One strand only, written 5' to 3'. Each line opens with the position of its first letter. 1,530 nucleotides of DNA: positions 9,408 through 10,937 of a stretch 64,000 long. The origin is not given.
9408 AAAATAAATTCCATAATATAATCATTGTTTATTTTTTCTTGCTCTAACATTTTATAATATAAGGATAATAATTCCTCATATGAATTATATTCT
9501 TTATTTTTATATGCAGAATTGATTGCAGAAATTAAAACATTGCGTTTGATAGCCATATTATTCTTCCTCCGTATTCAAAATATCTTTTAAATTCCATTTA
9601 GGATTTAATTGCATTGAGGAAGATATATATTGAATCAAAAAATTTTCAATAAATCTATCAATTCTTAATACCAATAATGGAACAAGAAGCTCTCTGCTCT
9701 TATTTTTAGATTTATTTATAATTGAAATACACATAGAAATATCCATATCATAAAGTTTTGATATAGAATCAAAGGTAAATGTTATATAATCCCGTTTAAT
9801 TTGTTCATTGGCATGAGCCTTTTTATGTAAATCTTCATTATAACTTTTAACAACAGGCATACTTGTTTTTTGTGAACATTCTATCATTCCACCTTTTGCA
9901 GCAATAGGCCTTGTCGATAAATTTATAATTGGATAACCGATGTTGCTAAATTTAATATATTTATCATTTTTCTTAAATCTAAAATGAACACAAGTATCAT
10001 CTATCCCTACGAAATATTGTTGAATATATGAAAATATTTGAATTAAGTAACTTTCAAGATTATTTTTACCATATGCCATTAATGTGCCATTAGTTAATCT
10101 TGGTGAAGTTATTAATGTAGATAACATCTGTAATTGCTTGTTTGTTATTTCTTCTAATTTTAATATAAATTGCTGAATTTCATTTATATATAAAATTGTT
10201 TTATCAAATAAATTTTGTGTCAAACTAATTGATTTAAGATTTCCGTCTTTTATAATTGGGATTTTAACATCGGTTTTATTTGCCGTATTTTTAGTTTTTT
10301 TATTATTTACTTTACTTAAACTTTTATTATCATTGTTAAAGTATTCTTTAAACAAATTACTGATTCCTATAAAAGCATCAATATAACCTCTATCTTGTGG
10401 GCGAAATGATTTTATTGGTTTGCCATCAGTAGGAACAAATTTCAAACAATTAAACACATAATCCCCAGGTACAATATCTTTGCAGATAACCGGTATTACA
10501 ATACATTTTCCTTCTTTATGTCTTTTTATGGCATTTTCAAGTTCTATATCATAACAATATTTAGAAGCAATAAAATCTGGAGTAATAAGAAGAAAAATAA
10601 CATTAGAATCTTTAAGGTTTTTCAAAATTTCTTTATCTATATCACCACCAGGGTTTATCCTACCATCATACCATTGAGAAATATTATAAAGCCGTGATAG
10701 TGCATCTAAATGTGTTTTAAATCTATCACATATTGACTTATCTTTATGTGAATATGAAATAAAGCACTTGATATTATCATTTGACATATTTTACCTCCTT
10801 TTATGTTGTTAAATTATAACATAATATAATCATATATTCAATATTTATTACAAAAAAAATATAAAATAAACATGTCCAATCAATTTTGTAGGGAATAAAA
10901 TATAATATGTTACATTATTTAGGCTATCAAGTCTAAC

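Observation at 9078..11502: AT-rich TIR-domain cassette (TIR + unknown C-terminal domain, coupled 67-aa protein, convergent paralog, double zinc-ribbon protein): candidate undescribed anti-phage defence module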

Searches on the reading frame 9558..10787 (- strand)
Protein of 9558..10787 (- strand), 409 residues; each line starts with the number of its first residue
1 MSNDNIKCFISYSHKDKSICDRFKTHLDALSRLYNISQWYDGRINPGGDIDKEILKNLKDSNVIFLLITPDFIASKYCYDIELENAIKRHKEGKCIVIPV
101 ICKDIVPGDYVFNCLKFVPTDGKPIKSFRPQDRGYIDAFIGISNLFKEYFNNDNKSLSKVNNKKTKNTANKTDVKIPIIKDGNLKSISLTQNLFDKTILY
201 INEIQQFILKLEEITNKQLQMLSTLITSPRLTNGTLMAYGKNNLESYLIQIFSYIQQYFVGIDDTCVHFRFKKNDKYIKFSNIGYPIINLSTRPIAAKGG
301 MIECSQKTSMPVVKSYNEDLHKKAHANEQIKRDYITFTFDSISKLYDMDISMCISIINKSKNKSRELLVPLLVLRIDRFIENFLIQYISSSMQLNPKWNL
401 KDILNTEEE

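Call 3: search_protein_families(library=pfam, proteins=[window:9558-10787:-], max_evalue=1)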
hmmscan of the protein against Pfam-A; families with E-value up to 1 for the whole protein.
window:9558-10787:- (409 aa): 3 families
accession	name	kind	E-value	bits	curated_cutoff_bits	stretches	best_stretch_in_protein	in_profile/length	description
PF13676.11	TIR_2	-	2.2e-13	51.2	28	1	9-107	2-98/122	TIR domain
PF01582.25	TIR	-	6.3e-07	29.8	21.3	1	18-101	12-95/179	TIR domain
PF10137.14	CAP12-PCTIR_TIR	-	0.069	13.6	24.7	1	7-73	1-64/119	CAP12/Pycsar effector protein, TIR domain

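Call 4: search_protein_families(library=padloc, proteins=[window:9558-10787:-], max_evalue=1)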
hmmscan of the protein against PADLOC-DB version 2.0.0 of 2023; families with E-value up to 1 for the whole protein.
window:9558-10787:- (409 aa): 4 families
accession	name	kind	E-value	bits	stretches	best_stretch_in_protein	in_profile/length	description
PDLC00420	ThsB1|ThsB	-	8e-36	121.8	1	8-160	4-156/319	TIR-like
PDLC02012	SAVED5--SAVED_TIR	-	3e-10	37.8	1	7-101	15-105/404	-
PDLC00434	ThsB1|ThsB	-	0.00013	19.2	1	7-86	140-216/396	TIR-like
PDLC00419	ThsB1|ThsB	-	0.006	14.4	1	6-100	28-122/165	TIR-like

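Call 5: search_protein_families(library=ncbifam, proteins=[window:9558-10787:-], max_evalue=1)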
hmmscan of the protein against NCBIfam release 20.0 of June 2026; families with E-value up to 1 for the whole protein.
window:9558-10787:- (409 aa): 2 families
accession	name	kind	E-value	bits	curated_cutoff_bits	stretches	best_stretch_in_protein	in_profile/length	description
NF058526.1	Thoeris_type3_ThcB4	equivalog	0.00046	19.1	220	1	43-87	163-206/375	Thoeris type III anti-phage system protein ThcB4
NF040588.1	FxsC_Nterm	equivalog_domain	0.027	14.4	130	1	38-79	48-89/182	TIR-like protein FxsC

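Call 6: search_protein_families(library=phrogs, proteins=[window:9558-10787:-], max_evalue=0.1)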
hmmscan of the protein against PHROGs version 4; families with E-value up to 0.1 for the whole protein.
window:9558-10787:- (409 aa): 1 family
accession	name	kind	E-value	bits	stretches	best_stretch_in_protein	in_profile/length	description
phrog_30787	-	unknown function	0.015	17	0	136-160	49-73/93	-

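Call 8: find_homologous_proteins(query=window:9558-10787:-)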
Query window:9558-10787:- (409 aa): 353 proteins with E <= 0.001 among 3013 candidates; the best 120 are listed.
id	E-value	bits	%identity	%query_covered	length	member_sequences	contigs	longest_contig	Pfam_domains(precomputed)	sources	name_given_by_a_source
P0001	2.0e-270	914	100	100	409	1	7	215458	PF01582.26,PF13676.12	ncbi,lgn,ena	-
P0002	3.6e-160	551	60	100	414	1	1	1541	PF01582.26,PF13676.12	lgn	-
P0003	5.6e-126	439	49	99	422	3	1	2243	PF01582.26,PF13676.12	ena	-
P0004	1.3e-123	431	49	99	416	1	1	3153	PF01582.26,PF13676.12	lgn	-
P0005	1.1e-118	415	46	99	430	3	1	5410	PF01582.26,PF13676.12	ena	-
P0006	8.0e-118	412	47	98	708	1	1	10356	PF13676.12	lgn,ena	-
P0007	1.7e-117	411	46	99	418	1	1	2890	PF01582.26,PF13676.12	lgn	-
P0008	7.6e-116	406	47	99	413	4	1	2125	PF01582.26,PF13676.12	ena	-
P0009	1.8e-112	394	47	99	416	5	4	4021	PF01582.26,PF13676.12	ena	-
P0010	6.6e-111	389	45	98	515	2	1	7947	PF13676.12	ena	-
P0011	3.3e-110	387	46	99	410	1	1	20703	PF01582.26,PF13676.12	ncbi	-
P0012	1.1e-108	382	45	99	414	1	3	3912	PF01582.26,PF13676.12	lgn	-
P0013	1.6e-108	381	45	98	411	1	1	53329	PF01582.26,PF13676.12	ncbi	-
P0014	1.1e-107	379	45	99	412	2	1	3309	PF01582.26,PF13676.12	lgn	-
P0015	7.1e-106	373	45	99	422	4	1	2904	PF01582.26,PF13676.12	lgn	-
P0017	9.4e-99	349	40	100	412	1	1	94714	PF01582.26,PF13676.12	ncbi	-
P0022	2.4e-93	331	39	100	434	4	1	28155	PF13676.12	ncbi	-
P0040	8.1e-47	178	33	99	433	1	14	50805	PF01582.26,PF13676.12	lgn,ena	-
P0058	4.7e-42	163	33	94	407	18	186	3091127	PF01582.26,PF13676.12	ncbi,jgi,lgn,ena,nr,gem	jgi:hypothetical protein|nr:MAG TPA: TIR domain [Caudoviricetes sp.]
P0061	2.1e-41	160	47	42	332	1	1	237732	PF01582.26,PF13676.12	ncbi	-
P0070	1.0e-31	129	36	49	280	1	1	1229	PF01582.26,PF01381.29,PF13676.12,PF13560.13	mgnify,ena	mgnify:CR=1 FL=1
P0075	1.8e-29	121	44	35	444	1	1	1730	PF01582.26,PF06745.20,PF03796.22,PF13676.12,PF13481.13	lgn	-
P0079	3.2e-28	117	40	44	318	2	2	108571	PF27176.1,PF01582.26,PF13676.12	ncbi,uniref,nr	ncbi:hypothetical protein BuS5_03964 (plasmid) [Desulfosarcina sp. BuS5]|uniref:toll/interleukin-1 r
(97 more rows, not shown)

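Call 9: find_encoding_contigs(protein=P0001, flank=6000, max_places=6)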
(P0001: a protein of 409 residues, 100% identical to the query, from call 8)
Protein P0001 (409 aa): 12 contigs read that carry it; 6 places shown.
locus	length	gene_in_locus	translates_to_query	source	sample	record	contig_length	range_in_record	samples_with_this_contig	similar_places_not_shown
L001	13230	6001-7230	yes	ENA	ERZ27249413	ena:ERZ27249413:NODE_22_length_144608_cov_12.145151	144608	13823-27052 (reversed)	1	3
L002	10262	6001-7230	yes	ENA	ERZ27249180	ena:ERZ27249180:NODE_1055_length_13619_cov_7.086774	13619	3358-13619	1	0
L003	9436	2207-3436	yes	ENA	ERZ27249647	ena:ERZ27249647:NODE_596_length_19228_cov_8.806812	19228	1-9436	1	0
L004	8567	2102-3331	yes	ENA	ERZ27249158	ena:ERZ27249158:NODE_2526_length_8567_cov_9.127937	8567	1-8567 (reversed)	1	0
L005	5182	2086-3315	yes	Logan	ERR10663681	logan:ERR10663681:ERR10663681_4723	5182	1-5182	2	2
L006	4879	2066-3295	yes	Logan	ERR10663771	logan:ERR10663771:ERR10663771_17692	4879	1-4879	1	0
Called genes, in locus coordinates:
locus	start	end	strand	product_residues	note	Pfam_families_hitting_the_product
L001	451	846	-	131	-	-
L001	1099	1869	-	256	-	PF20434:BD-FAE, PF07859:Abhydrolase_3, PF00326:Peptidase_S9 (weak)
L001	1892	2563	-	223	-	PF00657:Lipase_GDSL, PF17182:OSK (weak), PF13472:Lipase_GDSL_2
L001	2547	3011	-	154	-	PF01035:DNA_binding_1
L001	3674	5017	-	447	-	-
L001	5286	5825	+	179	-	PF13240:Zn_Ribbon_1 (weak), PF13248:Zn_ribbon_3 (faint)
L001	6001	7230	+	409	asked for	PF01582:TIR (weak), PF13676:TIR_2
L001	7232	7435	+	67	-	-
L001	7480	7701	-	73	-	-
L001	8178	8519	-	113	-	-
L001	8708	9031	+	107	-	-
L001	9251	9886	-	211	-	-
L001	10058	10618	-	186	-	-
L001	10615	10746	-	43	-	-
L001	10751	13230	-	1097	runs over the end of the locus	PF00082:Peptidase_S8, PF13290:CHB_HEX_C_1, PF13287:Fn3_assoc, PF13306:LRR_5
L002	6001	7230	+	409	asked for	PF01582:TIR (weak), PF13676:TIR_2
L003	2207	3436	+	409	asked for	PF01582:TIR (weak), PF13676:TIR_2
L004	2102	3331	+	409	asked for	PF01582:TIR (weak), PF13676:TIR_2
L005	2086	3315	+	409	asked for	PF01582:TIR (weak), PF13676:TIR_2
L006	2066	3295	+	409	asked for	PF01582:TIR (weak), PF13676:TIR_2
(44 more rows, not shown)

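Call 10: find_encoding_contigs(protein=P0058, flank=6000, max_places=8)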
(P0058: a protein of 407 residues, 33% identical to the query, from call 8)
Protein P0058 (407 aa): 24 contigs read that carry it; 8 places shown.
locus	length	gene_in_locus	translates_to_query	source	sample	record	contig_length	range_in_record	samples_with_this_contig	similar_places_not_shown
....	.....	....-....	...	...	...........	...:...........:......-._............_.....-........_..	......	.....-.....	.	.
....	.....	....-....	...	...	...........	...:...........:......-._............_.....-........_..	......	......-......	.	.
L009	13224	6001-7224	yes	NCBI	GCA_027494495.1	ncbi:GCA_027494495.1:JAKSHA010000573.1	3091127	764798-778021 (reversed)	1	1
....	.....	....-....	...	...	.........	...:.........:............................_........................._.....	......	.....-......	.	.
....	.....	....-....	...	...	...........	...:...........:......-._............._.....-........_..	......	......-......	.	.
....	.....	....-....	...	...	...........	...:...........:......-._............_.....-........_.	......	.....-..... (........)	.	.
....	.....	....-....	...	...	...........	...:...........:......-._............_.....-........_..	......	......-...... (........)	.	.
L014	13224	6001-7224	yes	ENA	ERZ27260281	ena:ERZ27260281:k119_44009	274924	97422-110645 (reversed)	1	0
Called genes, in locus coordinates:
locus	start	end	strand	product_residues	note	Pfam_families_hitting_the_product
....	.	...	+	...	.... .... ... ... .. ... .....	-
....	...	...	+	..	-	-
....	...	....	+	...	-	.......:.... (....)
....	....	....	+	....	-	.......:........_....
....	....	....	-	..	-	-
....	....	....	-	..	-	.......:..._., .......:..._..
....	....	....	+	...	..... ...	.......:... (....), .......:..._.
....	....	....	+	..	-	-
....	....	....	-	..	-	-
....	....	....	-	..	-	-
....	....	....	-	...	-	-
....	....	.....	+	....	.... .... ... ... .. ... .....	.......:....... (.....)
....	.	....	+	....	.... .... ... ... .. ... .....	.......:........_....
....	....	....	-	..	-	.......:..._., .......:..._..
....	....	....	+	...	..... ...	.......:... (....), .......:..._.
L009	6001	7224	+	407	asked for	PF01582:TIR (weak), PF13676:TIR_2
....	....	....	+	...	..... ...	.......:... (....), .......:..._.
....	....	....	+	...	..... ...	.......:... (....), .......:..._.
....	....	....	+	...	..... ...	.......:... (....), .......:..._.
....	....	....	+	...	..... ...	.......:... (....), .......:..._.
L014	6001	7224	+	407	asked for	PF01582:TIR (weak), PF13676:TIR_2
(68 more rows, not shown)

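Call 15: find_encoding_contigs(protein=P0040, flank=5000, max_places=5)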
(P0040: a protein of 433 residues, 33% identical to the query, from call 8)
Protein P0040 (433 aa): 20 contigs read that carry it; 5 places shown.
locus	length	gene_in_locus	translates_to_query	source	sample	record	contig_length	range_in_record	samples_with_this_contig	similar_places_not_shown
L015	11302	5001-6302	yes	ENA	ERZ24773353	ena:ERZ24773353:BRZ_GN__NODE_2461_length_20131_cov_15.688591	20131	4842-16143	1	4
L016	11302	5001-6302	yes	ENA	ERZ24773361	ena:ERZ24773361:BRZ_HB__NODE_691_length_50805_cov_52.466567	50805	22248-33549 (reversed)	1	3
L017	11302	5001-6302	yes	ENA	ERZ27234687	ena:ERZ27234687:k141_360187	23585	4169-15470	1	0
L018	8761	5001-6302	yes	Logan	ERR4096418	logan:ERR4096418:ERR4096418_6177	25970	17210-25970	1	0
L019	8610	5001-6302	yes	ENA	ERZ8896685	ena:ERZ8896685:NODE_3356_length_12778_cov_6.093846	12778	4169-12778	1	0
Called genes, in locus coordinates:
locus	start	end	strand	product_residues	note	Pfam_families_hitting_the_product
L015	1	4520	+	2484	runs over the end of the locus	PF10145:PhageMin_Tail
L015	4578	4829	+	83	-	-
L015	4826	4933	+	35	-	-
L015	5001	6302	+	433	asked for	PF01582:TIR, PF13676:TIR_2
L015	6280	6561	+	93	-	-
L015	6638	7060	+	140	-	PF00216:Bac_DNA_binding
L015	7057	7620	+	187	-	-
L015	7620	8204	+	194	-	-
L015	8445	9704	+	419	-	PF00847:AP2 (weak)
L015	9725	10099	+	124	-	-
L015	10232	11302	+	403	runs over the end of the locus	PF00589:Phage_integrase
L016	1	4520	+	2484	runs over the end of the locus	PF10145:PhageMin_Tail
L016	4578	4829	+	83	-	-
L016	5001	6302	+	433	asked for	PF01582:TIR, PF13676:TIR_2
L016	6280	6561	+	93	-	-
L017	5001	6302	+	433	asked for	PF01582:TIR, PF13676:TIR_2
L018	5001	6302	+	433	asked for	PF01582:TIR, PF13676:TIR_2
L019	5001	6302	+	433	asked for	PF01582:TIR, PF13676:TIR_2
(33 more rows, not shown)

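Call 16: find_encoding_contigs(protein=P0017, flank=5000, max_places=3)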
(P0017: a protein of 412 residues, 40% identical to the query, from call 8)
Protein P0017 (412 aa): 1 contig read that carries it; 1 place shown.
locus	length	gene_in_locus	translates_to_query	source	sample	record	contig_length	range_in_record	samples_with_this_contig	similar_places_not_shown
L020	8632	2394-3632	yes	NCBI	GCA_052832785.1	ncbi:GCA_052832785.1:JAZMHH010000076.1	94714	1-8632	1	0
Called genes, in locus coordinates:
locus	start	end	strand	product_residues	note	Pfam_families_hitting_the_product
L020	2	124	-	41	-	?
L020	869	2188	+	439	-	PF01637:ATPase_2 (faint), PF13173:AAA_14, PF13635:DUF4143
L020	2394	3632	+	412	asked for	PF01582:TIR (weak), PF13676:TIR_2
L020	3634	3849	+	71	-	-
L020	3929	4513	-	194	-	PF22624:AASDHPPT_N, PF01648:ACPS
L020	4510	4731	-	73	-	PF00550:PP-binding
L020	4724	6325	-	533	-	PF00501:AMP-binding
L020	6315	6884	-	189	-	-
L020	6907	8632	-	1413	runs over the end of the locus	PF00668:Condensation, PF00501:AMP-binding, PF13193:AMP-binding_C, PF00550:PP-binding, PF01370:Epimerase, PF04321:RmlD_sub_bind, PF07993:NAD_binding_4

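Call 21: predict_structure(alignment_id=A1)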
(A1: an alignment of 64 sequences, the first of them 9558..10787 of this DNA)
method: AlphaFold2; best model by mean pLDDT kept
length: 409 residues; sequences in the alignment: 64
mean_pLDDT: 90.1   pTM: 0.60
mean pLDDT of the five models: 90.1, 90.0, 89.7, 89.5, 87.6
residues with pLDDT >= 90: 304; 70-90: 77; 50-70: 13; < 50: 15
segments of 3 or more residues with pLDDT < 50: 157-168
pLDDT, mean of each block of 10 residues (from residue 1): 78 96 95 92 84 92 97 94 94 94 93 89 90 92 88 55 45 90 96 95 95 97 87 92 95 95 91 95 73 92 98 98 91 96 97 91 92 97 98 95 81
secondary structure, 60 per line:
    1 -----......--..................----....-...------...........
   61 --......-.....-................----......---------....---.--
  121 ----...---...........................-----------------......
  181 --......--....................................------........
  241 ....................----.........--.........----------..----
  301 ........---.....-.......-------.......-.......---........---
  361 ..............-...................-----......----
elements in order: E6-11 H14-31 E36-39 H50-60 E63-68 H70-74 H76-91 E96-101 H111-114 H131-157 E175-180 E183-188 H191-226 H233-260 E265-273 E276-284 H301-308 H318-324 E332-338 H340-346 E350-357 H361-374 H376-394 H400-405

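Call 22: find_related_loci(query=A1, collection=genome_contigs, flank=8000)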
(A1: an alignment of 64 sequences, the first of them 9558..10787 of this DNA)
Query A1 (409 aa) in genome_contigs; peptide patterns used: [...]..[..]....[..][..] (x = any residue, [..] = any of these).
599 stretches matched a pattern (row limit reached: there are more); 419 encode a relative of the query (tblastn E <= 1e-3); the best 80 are kept; 80 distinct loci.
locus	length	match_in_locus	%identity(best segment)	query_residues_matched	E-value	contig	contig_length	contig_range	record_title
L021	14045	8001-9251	49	1-404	2e-133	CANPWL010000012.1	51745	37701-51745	MAG: uncultured Clostridia bacterium isolate Lapin-004__bin14 genome assembly, contig: Lapin-004__NODE_719_length_51745_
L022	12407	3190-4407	33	4-405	2e-54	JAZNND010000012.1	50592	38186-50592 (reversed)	MAG: Eubacteriales bacterium isolate T1900044659_TS20190125.MAGScoT_cleanbin_000006 SGB_1497_k141_1444787, whole genome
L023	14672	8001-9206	30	4-404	6e-51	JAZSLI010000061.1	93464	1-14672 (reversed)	MAG: Acutalibacteraceae bacterium isolate T1900044558_TS20190024.MAGScoT_cleanbin_000021 SGB_334_k141_1585532, whole gen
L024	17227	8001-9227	33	6-405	4e-44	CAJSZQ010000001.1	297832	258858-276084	Lachnospiraceae bacterium isolate A75_68.CO.DSS genome assembly, contig: MGBC000083.1, whole genome shotgun sequence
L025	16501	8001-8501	35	6-172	2e-33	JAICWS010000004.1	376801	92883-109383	MAG: Alphaproteobacteria bacterium isolate LS_FP_2_bin.61 k141_973463_length_376801_cov_24.9292, whole genome shotgun se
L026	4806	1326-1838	37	5-173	2e-33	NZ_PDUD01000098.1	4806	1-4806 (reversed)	Flavilitoribacter nigricans DSM 23189 = NBRC 102662 contig98, whole genome shotgun sequence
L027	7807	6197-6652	39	5-156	3e-32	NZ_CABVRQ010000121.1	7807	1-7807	MAG: uncultured Nitrospira sp. isolate Nitrospira sp. RBC003, whole genome shotgun sequence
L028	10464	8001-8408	42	7-142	9e-32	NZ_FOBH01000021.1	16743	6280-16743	Nitrosovibrio tenuis strain Nv1, whole genome shotgun sequence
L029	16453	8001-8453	38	1-151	3e-31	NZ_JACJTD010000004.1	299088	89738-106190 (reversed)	Nostoc foliaceum FACHB-393 contig4, whole genome shotgun sequence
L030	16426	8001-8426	41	5-146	2e-31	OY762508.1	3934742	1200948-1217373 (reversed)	MAG: Rhodothermales bacterium isolate 68d32973-4033-4094-87ac-516b823d41a0 genome assembly, chromosome: 1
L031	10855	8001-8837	30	7-251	2e-30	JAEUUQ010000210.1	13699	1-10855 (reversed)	MAG: Saprospiraceae bacterium isolate new MAG-359 k141_1113131, whole genome shotgun sequence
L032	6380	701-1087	43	9-137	1e-30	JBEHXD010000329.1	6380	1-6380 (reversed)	MAG: Verrucomicrobiota bacterium isolate ES1.bin.31 NODE_12425_length_6380_cov_2.351218, whole genome shotgun sequence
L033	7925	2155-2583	40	7-149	1e-30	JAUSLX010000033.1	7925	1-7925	MAG: Gallionella sp. isolate E19_concoct.bin.40 E19_k141_592370, whole genome shotgun sequence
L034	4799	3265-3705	39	1-147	1e-30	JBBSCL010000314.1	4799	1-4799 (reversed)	MAG: Leptolyngbyales cyanobacterium isolate metawrap_la6_18 metawrap_la6_18_K_959053_L_4799_cov_49.2465, whole genome sh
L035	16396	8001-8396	41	6-137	3e-30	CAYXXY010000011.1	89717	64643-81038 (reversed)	MAG TPA_asm: uncultured Flavobacteriaceae bacterium isolate binchicken_co324_46 genome assembly, contig: NODE_122_length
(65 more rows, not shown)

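Call 24: fold_search(model_id=the predicted structure, library=pdb)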
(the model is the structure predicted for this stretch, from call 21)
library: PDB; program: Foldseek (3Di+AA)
matches with E <= 10: 810; with E <= 0.001: 15
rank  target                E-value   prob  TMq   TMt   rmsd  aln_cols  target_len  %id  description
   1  3e0y_A                5.0e-05  1.00  0.22  0.49   7.5       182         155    8  The crystal structure of a conserved domain from a protein of Geobacter sulfurreducens PCA (released 2008-09-30)
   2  5uzb_A                7.1e-05  1.00  0.25  0.67   2.8       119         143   21  Cryo-EM structure of the MAL TIR domain filament (released 2017-07-26)
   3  3e0y_B                8.0e-05  1.00  0.22  0.49   7.2       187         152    8  The crystal structure of a conserved domain from a protein of Geobacter sulfurreducens PCA (released 2008-09-30)
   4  5w10_C                9.5e-05  1.00  0.24  0.48   8.1       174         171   13  Lcd1 GAF domain in complex with cAMP ligand (released 2017-06-28)
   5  5w10_D                1.1e-04  1.00  0.25  0.49   7.7       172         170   15  Lcd1 GAF domain in complex with cAMP ligand (released 2017-06-28)
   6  5w10_A                1.6e-04  1.00  0.27  0.54   6.3       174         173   13  Lcd1 GAF domain in complex with cAMP ligand (released 2017-06-28)
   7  5w10_B                2.3e-04  1.00  0.27  0.55   6.3       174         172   13  Lcd1 GAF domain in complex with cAMP ligand (released 2017-06-28)
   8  4w8g                  2.7e-04  1.00  0.23  0.69   2.1       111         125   21  Crystal structure of the TIR domain of the Toll-related Receptor TRR-2 from the lower metazoan Hydra magnipapillata (cry (released 2015-09-09)
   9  3trc                  2.7e-04  1.00  0.22  0.45   8.7       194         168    8  Structure of the GAF domain from a phosphoenolpyruvate-protein phosphotransferase (ptsP) from Coxiella burnetii (released 2011-09-28)
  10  4c6r_A                3.1e-04  1.00  0.21  0.48   3.4        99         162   26  Crystal structure of the TIR domain from the Arabidopsis Thaliana disease resistance protein RPS4 (released 2014-05-28)
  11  7xoz_A                3.3e-04  1.00  0.22  0.51   2.2       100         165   22  Crystal structure of RPPT-TIR (released 2023-11-08)
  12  9mue_B                3.3e-04  1.00  0.20  0.30   5.5       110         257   27  Cryo-EM structure of CRISPR-associated cA4 bound Cat1 Pentagonal filament assembly in the presence of NAD (ADPR modell (released 2025-04-16)
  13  4w8h_A                3.9e-04  1.00  0.24  0.68   4.0       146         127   19  Crystal structure of the TIR domain of the Toll-related Receptor TRR-2 from the lower metazoan Hydra magnipapillata (c (released 2015-09-09)
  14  4c6t_D                5.0e-04  1.00  0.21  0.48   3.4        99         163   26  Crystal structure of the RPS4 and RRS1 TIR domain heterodimer (released 2014-05-28)
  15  3ci6_B                5.6e-04  1.00  0.25  0.49   7.0       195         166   10  Crystal structure of the GAF domain from Acinetobacter phosphoenolpyruvate-protein phosphotransferase (released 2008-05-13)
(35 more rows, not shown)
